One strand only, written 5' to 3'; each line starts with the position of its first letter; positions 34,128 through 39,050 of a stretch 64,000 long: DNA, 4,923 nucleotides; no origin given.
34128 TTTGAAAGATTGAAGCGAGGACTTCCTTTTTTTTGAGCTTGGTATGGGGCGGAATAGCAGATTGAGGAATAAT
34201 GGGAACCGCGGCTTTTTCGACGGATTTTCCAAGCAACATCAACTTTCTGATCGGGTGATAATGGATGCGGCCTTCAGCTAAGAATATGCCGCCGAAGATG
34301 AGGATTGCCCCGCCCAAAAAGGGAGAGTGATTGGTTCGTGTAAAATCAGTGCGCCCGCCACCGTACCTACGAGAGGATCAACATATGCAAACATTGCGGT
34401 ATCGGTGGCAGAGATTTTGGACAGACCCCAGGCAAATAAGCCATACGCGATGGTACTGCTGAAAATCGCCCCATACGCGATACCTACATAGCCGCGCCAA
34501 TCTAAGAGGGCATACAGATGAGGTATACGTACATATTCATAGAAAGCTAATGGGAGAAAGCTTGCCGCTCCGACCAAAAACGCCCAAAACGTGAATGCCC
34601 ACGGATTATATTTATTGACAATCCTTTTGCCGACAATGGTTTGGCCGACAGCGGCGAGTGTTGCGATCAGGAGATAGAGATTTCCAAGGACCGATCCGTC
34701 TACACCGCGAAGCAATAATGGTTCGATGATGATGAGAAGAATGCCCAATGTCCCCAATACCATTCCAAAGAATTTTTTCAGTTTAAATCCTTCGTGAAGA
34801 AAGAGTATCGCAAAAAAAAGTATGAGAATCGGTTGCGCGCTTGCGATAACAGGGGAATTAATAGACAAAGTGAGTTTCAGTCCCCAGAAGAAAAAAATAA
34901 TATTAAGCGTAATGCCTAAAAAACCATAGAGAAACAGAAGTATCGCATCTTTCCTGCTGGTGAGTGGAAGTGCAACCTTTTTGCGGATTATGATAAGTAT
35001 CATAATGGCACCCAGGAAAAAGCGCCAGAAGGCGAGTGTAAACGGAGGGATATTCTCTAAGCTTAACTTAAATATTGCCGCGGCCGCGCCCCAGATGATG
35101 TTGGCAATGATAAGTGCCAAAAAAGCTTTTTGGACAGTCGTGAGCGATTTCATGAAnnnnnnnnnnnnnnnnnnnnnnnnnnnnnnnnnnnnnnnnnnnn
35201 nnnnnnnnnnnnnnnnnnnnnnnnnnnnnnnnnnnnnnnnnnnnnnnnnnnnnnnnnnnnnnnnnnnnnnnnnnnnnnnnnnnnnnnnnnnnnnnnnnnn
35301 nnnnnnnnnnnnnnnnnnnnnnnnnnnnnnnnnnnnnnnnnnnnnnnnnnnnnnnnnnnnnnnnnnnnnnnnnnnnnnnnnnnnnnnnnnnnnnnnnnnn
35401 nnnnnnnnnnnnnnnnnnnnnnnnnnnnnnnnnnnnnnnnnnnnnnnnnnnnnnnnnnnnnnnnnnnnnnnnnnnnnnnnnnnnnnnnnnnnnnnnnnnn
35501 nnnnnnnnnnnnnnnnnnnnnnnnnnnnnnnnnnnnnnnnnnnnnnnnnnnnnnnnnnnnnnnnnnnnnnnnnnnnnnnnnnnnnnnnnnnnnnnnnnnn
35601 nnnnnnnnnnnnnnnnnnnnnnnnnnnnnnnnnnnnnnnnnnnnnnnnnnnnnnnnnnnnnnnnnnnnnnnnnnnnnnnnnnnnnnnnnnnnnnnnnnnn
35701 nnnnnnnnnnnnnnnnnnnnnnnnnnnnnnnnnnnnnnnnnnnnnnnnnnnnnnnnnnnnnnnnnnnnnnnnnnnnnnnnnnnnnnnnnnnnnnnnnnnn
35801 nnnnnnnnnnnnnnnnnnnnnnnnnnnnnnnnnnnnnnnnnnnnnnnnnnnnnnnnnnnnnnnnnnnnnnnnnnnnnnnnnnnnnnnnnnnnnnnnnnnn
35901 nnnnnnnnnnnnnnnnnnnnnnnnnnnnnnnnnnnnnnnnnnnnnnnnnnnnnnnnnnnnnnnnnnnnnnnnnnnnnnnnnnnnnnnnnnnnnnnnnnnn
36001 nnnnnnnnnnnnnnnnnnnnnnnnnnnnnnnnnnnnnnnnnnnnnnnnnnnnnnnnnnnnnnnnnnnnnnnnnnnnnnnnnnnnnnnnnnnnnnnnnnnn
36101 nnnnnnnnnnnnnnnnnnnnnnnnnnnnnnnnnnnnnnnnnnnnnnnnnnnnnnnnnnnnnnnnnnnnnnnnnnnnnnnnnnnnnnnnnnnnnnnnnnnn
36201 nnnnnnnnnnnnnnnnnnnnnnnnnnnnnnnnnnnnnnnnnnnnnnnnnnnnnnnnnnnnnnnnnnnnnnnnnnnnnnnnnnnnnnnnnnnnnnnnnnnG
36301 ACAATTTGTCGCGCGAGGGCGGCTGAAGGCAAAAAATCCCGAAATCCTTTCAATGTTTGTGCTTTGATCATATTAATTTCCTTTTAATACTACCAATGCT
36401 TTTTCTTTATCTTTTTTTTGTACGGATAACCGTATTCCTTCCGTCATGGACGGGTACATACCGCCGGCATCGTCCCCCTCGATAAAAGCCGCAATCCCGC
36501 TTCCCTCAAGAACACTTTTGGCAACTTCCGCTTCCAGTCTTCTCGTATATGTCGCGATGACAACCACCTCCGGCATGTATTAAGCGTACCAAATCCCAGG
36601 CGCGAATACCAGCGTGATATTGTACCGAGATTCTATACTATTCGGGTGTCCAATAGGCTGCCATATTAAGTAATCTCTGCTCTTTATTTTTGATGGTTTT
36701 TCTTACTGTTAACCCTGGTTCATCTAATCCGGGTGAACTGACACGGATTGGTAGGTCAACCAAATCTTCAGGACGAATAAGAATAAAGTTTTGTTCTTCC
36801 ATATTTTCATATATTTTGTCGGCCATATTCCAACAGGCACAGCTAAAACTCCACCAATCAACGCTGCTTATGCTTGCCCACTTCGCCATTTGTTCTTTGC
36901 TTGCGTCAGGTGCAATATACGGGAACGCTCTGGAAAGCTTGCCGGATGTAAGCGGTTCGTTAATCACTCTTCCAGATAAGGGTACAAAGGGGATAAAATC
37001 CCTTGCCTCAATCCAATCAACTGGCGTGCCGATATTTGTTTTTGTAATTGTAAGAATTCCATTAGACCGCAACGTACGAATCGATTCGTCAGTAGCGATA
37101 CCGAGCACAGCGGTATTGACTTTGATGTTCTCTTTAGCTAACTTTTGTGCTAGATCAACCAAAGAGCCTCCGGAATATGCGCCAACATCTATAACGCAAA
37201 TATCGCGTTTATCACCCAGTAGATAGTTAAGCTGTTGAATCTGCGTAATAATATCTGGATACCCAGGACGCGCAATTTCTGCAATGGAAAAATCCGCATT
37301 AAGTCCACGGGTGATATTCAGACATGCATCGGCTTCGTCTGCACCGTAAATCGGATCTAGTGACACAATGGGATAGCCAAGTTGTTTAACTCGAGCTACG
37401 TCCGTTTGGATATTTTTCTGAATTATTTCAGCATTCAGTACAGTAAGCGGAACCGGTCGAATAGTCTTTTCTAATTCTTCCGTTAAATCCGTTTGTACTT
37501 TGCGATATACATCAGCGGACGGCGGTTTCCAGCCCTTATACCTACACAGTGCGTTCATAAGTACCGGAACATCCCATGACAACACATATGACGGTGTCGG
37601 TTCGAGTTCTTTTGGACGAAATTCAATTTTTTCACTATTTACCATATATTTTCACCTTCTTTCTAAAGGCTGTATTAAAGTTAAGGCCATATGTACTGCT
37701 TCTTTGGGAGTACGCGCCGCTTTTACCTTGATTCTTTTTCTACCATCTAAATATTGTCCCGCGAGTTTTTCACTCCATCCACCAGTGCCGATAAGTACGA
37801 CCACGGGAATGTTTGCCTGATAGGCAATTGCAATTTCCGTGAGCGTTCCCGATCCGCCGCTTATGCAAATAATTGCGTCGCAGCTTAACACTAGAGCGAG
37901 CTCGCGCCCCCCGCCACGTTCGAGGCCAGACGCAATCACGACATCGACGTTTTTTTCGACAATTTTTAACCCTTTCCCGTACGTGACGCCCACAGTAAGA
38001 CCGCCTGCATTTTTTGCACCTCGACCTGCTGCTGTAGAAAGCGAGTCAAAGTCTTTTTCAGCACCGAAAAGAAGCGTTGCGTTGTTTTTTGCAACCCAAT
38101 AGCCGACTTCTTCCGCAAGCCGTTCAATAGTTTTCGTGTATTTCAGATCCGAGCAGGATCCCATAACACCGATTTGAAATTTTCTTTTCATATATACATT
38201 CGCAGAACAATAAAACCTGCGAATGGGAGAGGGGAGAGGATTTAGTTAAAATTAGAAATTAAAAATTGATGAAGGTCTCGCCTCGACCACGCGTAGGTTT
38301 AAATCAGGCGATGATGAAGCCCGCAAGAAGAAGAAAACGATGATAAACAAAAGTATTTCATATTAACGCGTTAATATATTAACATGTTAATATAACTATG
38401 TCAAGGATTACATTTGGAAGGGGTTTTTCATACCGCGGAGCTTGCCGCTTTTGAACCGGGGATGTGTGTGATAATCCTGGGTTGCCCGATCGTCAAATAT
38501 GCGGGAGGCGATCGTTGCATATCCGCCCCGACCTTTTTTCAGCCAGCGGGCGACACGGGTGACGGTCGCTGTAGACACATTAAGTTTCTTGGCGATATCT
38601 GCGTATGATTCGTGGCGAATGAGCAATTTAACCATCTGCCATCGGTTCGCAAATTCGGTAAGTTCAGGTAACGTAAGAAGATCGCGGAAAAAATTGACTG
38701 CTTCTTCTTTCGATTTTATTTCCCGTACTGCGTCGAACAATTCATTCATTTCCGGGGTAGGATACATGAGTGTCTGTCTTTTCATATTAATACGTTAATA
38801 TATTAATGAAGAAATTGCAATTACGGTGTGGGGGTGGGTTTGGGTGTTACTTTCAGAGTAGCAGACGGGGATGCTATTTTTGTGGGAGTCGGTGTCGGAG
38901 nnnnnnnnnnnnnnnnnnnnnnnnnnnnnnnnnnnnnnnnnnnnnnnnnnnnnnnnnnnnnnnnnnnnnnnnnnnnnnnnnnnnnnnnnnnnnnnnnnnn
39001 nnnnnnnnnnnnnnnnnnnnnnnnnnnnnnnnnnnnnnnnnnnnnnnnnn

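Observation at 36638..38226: Two-gene operon: LOG/TIGR00725-family protein plus a 335-aa protein with a PRTase-like PRPP loop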

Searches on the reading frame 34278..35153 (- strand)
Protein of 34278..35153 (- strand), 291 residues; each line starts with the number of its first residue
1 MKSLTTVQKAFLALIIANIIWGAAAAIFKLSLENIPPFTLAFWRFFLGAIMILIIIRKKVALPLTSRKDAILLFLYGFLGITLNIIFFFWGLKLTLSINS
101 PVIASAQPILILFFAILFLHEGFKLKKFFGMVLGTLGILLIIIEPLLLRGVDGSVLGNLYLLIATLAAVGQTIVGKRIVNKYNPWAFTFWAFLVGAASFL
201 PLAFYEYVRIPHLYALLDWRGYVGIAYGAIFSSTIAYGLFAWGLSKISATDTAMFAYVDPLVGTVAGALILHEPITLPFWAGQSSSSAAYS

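Call 90: search_protein_families(library=pfam, proteins=[window:34278-35153:-], max_evalue=0.0001)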
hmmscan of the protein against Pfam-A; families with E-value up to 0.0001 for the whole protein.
window:34278-35153:- (291 aa): 1 family
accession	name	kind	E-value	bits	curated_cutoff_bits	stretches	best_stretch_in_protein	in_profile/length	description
PF00892.27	EamA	-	3.6e-44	150.8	28.2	2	10-142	3-134/135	EamA-like transporter family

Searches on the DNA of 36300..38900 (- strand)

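Call 43: search_rna_families(source=window, start=36300, end=38900, threshold=evalue, max_evalue=5)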
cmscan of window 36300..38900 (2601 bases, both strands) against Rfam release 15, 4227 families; matches with E-value up to 5: 1.
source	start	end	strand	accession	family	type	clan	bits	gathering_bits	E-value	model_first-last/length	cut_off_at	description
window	38308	38356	+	RF01304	sR5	Gene; snRNA; snoRNA; CD-box;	-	15.1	40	2.4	1-53/53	no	Small nucleolar RNA sR5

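Call 87: search_rna_families(sources=[L064, L047, L059, L066, L019, L037, L008, L013], threshold=gathering)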
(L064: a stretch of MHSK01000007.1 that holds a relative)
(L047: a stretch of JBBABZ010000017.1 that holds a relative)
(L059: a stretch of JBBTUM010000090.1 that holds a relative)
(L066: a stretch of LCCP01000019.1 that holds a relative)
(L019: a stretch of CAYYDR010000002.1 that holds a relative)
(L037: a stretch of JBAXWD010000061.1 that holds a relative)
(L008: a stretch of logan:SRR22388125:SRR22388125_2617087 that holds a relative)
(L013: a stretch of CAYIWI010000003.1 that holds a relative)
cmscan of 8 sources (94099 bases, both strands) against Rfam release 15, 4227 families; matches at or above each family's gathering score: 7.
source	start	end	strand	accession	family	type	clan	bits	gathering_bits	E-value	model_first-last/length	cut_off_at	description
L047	14178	15811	+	RF02541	LSU_rRNA_bacteria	Gene; rRNA;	CL00112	1135.3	50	0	1-1487/2925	3'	Bacterial large subunit ribosomal RNA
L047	1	253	+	RF00177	SSU_rRNA_bacteria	Gene; rRNA;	CL00111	203.7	50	1.7e-60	1271-1533/1533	5'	Bacterial small subunit ribosomal RNA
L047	2018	2090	+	RF00005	tRNA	Gene; tRNA;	CL00001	69.7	29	5.5e-13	1-71/71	no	tRNA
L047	569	640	+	RF00005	tRNA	Gene; tRNA;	CL00001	67.7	29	2e-12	1-71/71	no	tRNA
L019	10270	10343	+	RF00005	tRNA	Gene; tRNA;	CL00001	65.7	29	6.9e-12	1-71/71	no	tRNA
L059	7722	7792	+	RF00005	tRNA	Gene; tRNA;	CL00001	64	29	2.1e-11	1-71/71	no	tRNA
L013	604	690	-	RF00005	tRNA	Gene; tRNA;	CL00001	60.7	29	1.7e-10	1-71/71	no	tRNA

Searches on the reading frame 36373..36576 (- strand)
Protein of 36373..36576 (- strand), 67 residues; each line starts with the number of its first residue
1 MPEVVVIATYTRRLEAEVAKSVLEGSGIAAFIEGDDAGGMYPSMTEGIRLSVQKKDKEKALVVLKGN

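Call 3: search_protein_families(library=pfam, proteins=[window:36373-36576:-], max_evalue=1)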
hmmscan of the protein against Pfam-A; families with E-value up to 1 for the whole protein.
window:36373-36576:- (67 aa): 1 family
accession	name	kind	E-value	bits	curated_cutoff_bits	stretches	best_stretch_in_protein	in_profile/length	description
PF09413.15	DUF2007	-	1.7e-05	25.3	25.7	1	10-64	7-62/66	Putative prokaryotic signal transducing protein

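Call 4: search_protein_families(library=ncbifam, proteins=[window:36373-36576:-], max_evalue=1)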
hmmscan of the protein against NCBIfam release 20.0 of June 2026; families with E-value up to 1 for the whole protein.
window:36373-36576:- (67 aa): 3 families
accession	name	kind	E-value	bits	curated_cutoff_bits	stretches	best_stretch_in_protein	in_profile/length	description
NF040569.1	DUF2007_rel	subfamily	0.0053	17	55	1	15-64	19-69/74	DUF2007-related protein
NF049953.1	ribbon_DG_selen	exception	0.032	14.1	130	1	18-65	72-120/172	zinc ribbon-containing (seleno)protein DG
TIGR03682.1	arCOG04112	equivalog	0.066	12.4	202.8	1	3-66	99-163/308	diphthamide biosynthesis enzyme Dph2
